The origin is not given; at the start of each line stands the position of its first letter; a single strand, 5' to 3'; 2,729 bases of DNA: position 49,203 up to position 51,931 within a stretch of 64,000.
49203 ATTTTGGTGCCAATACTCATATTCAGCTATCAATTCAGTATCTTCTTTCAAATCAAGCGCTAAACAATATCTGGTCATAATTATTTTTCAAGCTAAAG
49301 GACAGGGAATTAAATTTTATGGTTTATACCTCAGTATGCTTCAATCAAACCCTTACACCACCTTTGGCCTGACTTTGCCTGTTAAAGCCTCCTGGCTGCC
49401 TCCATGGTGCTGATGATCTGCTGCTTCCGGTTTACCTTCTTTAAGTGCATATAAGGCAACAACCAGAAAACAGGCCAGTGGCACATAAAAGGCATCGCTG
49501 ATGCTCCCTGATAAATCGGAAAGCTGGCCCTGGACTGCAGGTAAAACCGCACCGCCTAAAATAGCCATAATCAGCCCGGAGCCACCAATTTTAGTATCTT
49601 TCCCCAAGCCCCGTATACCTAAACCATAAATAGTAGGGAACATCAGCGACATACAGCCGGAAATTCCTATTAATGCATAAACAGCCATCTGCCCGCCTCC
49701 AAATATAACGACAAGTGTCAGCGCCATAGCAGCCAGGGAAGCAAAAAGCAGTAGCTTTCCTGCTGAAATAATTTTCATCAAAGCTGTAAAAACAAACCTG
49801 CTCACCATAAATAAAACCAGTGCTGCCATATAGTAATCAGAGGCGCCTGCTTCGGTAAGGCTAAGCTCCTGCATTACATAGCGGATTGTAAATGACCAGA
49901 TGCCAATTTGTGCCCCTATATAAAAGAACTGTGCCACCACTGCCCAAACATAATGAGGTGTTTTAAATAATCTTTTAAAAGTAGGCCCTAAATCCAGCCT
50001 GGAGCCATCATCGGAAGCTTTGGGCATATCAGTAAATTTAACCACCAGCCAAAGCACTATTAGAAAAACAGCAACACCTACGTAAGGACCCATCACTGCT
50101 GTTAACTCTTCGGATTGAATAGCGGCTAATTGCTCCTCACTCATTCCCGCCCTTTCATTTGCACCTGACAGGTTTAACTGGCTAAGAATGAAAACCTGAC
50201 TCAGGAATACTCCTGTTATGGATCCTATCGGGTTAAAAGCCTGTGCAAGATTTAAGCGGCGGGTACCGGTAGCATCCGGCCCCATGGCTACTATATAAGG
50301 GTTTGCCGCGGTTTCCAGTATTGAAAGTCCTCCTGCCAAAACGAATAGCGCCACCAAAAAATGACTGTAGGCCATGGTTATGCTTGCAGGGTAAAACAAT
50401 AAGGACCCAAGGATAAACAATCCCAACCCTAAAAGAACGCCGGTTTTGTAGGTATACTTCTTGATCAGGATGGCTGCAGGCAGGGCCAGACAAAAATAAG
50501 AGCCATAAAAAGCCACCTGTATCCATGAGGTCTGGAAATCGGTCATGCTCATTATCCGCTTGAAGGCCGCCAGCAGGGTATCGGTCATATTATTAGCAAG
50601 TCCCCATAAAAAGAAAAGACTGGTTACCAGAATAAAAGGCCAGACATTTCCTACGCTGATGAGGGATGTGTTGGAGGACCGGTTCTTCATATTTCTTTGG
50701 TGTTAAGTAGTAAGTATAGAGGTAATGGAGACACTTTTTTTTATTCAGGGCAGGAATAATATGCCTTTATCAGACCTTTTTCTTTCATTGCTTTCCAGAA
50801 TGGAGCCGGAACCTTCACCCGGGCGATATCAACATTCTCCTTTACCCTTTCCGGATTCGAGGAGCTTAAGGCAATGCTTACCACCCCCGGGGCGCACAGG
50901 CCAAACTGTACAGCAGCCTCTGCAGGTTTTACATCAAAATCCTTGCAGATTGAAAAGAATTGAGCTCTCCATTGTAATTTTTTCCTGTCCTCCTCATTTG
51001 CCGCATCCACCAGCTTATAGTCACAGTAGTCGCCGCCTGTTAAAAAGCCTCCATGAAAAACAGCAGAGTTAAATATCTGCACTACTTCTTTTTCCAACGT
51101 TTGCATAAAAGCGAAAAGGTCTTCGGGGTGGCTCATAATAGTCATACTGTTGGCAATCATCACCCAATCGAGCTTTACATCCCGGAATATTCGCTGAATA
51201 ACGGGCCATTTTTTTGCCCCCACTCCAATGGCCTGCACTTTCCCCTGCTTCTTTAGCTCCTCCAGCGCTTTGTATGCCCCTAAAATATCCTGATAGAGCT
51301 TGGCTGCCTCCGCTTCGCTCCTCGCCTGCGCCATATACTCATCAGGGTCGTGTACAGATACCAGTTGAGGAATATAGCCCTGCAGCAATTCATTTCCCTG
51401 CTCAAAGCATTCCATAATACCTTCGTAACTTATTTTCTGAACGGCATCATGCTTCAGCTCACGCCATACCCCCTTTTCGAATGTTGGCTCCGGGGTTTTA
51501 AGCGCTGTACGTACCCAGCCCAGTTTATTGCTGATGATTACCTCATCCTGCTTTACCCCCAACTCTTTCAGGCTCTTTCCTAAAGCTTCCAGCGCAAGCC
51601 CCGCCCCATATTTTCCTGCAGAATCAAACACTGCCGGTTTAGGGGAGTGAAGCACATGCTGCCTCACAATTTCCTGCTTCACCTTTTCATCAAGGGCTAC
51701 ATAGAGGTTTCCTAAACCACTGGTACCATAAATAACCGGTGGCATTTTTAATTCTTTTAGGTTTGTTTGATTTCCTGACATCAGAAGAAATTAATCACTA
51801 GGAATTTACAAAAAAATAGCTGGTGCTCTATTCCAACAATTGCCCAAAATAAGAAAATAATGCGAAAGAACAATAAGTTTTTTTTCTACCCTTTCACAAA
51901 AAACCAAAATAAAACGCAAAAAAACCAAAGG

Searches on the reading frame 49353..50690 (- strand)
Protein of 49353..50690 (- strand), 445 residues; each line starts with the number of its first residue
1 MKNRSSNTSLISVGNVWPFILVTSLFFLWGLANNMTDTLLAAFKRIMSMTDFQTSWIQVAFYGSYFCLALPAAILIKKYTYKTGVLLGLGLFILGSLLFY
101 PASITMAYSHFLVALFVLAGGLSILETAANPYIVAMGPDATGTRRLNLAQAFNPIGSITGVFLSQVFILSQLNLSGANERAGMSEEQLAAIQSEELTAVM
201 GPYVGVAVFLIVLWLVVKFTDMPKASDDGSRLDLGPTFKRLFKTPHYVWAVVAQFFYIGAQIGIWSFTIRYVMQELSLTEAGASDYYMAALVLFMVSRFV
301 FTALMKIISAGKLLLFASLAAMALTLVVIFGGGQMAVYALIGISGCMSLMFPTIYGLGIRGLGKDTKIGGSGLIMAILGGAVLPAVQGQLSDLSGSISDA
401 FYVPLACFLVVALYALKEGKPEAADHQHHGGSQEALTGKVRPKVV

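Call 5: search_protein_families(library=pfam, proteins=[window:49353-50690:-], max_evalue=0.01)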
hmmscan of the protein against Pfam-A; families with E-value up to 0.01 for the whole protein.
window:49353-50690:- (445 aa): 2 families
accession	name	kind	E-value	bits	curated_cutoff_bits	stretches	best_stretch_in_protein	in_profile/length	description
PF07690.21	MFS_1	-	1.6e-19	70.4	33.4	1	25-377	4-338/347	Major Facilitator Superfamily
PF03137.26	OATP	-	0.0016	17.2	25.8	1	232-330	280-384/545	Organic Anion Transporter Polypeptide (OATP) family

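Call 6: search_protein_families(library=ncbifam, proteins=[window:49353-50690:-], max_evalue=0.01)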
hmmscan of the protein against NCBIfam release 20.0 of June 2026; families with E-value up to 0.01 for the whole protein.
window:49353-50690:- (445 aa): 4 families
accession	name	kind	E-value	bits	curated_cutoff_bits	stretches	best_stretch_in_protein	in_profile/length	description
TIGR00885.1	fucP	equivalog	1.7e-140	468.8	280.4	1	17-416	3-409/410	L-fucose:H+ symporter permease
NF007524.0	PRK10133.1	equivalog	1.4e-100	337.3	427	1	14-415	23-429/438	L-fucose:H+ symporter permease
TIGR01272.1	gluP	subfamily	6.4e-50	170.4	202.55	1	99-414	1-310/310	glucose/galactose MFS transporter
NF046060.1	NagP_SO3503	equivalog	2.1e-49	168.6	625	1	15-419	4-419/423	N-acetylglucosamine MFS transporter NagP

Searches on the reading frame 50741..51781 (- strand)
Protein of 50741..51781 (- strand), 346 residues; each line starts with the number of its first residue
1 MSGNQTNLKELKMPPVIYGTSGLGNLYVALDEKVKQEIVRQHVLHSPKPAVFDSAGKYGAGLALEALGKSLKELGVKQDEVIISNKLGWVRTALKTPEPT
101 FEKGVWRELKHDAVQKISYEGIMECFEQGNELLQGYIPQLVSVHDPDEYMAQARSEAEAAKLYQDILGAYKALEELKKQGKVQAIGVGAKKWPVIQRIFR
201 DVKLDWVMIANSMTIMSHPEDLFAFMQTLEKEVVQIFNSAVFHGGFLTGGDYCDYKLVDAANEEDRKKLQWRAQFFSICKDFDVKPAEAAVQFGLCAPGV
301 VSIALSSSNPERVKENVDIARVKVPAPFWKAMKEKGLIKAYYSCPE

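Call 5: search_protein_families(library=pfam, proteins=[window:50741-51781:-], max_evalue=0.01)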
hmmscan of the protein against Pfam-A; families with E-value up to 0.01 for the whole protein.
window:50741-51781:- (346 aa): 1 family
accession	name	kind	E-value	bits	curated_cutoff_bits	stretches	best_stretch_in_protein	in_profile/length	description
PF00248.27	Aldo_ket_red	-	8.3e-44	150.2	24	1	16-334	2-288/291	Aldo/keto reductase family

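Call 6: search_protein_families(library=ncbifam, proteins=[window:50741-51781:-], max_evalue=0.01)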
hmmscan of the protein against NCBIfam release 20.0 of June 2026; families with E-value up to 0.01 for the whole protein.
window:50741-51781:- (346 aa): 3 families
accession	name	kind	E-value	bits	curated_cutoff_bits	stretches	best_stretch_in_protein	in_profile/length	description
NF049922.1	MethglyxlRedYdjG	equivalog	1.9e-09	37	550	1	51-332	52-317/326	NADH-dependent methylglyoxal reductase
NF008598.0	PRK11565.1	equivalog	7.1e-05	22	425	0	166-205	116-155/275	2,5-didehydrogluconate reductase DkgA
TIGR01293.1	Kv_beta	subfamily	0.0015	17.7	365.4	0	50-93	46-89/319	voltage-dependent potassium channel subunit beta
